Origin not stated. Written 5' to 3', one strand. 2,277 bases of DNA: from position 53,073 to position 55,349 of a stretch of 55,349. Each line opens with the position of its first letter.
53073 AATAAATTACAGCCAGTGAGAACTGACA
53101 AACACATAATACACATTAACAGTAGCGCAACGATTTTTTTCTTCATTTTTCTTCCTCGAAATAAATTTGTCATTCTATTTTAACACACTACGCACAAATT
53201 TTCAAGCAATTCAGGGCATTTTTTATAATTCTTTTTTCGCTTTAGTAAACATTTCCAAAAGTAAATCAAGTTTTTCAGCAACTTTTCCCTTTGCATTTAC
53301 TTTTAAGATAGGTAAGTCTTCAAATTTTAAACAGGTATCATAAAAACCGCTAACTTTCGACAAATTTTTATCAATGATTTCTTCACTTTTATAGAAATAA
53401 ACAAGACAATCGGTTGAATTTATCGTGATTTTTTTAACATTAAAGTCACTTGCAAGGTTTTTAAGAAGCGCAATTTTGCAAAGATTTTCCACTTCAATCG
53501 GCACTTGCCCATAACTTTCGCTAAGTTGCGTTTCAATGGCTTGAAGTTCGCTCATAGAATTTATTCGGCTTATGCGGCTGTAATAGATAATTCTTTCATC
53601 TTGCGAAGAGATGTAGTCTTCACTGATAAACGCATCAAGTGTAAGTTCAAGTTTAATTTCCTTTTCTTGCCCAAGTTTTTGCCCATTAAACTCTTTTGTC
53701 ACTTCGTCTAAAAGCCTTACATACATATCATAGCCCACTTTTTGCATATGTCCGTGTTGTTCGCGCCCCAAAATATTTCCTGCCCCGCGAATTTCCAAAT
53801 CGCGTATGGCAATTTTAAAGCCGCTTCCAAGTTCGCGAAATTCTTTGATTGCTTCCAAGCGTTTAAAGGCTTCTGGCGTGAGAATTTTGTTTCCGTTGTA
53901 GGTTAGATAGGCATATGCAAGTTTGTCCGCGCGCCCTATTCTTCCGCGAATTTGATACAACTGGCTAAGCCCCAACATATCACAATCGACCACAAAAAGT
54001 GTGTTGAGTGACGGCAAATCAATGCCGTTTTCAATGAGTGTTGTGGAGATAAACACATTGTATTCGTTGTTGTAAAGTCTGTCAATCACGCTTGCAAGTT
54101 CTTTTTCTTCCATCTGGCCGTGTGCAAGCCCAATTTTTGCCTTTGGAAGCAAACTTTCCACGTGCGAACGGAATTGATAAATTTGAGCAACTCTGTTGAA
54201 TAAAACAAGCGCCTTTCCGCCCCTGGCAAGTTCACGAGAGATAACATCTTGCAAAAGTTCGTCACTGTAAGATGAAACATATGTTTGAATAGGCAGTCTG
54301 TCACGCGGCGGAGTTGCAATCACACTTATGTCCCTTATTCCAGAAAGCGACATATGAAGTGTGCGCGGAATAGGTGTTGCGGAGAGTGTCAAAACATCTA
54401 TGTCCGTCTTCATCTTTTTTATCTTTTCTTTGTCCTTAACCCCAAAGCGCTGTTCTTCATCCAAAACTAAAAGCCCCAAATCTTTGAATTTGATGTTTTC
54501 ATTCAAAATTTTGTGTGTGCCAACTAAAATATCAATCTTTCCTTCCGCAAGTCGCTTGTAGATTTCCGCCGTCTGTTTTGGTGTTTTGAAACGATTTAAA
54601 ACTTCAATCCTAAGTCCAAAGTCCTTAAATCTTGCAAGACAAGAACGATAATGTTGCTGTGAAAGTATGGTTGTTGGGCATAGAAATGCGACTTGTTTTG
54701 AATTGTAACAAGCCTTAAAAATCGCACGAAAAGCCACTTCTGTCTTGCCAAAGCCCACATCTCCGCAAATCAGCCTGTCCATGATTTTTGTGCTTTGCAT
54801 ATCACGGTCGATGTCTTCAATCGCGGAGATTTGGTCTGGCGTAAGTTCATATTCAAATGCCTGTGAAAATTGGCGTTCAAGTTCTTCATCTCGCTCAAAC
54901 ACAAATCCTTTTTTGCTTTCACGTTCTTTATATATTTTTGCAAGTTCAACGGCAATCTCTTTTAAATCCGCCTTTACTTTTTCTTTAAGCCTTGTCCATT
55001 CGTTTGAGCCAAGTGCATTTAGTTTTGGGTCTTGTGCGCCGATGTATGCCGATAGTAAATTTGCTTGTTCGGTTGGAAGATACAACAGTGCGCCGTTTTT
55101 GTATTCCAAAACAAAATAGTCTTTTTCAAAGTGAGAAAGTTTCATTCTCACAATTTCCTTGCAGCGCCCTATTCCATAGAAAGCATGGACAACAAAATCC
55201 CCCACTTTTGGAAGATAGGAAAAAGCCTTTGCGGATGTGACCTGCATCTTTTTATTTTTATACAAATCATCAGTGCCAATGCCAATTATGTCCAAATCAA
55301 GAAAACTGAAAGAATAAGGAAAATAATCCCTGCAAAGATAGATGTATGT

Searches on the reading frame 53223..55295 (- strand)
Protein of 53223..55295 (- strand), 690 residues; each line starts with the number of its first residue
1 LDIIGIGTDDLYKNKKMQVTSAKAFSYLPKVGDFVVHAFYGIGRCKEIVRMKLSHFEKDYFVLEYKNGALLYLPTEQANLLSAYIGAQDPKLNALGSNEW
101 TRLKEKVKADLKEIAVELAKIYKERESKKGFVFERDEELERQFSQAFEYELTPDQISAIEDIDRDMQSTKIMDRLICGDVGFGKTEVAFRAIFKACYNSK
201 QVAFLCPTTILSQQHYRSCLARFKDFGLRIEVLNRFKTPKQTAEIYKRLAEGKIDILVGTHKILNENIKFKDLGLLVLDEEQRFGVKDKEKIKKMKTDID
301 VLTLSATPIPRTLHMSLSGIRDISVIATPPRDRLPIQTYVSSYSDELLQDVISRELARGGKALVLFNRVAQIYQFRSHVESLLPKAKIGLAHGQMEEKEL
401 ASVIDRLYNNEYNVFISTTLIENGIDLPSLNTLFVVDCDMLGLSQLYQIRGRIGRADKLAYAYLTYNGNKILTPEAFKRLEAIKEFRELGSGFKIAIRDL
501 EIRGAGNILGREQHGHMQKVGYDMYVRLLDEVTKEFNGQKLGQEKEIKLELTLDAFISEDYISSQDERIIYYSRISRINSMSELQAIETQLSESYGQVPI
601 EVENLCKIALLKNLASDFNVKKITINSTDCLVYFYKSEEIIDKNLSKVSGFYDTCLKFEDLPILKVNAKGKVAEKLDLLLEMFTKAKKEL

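Call 9: search_protein_families(library=ncbifam, proteins=[window:53223-55295:-], max_evalue=0.00001)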
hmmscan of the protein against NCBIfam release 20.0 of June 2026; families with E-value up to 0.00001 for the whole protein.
window:53223-55295:- (690 aa): 25 families
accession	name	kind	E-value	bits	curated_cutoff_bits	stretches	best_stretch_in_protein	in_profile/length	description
TIGR00580.2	mfd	equivalog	3.6e-259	862.9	800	1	14-623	293-906/907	transcription-repair coupling factor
NF007966.0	PRK10689.1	equivalog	2.6e-180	601.7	1329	1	30-639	478-1094/1148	transcription-repair coupling factor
NF008168.0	PRK10917.2-2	equivalog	2.3e-107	360.2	718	1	116-518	329-739/795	ATP-dependent DNA helicase RecG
TIGR00643.1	recG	equivalog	1.9e-104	350.6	659.4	1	122-517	207-607/629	ATP-dependent DNA helicase RecG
NF008165.0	PRK10917.1-3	equivalog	9.3e-104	348.3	711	1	122-517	236-635/692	ATP-dependent DNA helicase RecG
NF008170.0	PRK10917.2-4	equivalog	5.4e-92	309.1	975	1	122-515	372-769/826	ATP-dependent DNA helicase RecG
NF008164.0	PRK10917.1-2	equivalog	4.4e-84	283.1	785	1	116-516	242-645/704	ATP-dependent DNA helicase RecG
NF008163.0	PRK10917.1-1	equivalog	4.3e-81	273.2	796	1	114-518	232-644/692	ATP-dependent DNA helicase RecG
NF008166.0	PRK10917.1-4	equivalog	2.6e-76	257.2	864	1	99-516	223-655/705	ATP-dependent DNA helicase RecG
NF008167.0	PRK10917.2-1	equivalog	7.4e-67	226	995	2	132-368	266-521/744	ATP-dependent DNA helicase RecG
NF008169.0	PRK10917.2-3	equivalog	1.3e-59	202.4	555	1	116-519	197-585/610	ATP-dependent DNA helicase RecG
NF004070.0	PRK05580.2-2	equivalog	9.1e-20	70.4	921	1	134-302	180-343/729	primosomal protein N'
NF004071.0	PRK05580.2-3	equivalog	1.2e-18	66.5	1105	1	149-310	200-356/735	primosomal protein N'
NF004067.0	PRK05580.1-4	equivalog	7.6e-17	60.9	763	1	97-306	160-352/737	primosomal protein N'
TIGR00595.1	priA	equivalog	2.1e-16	59.6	230.35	1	175-293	1-114/509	replication restart helicase PriA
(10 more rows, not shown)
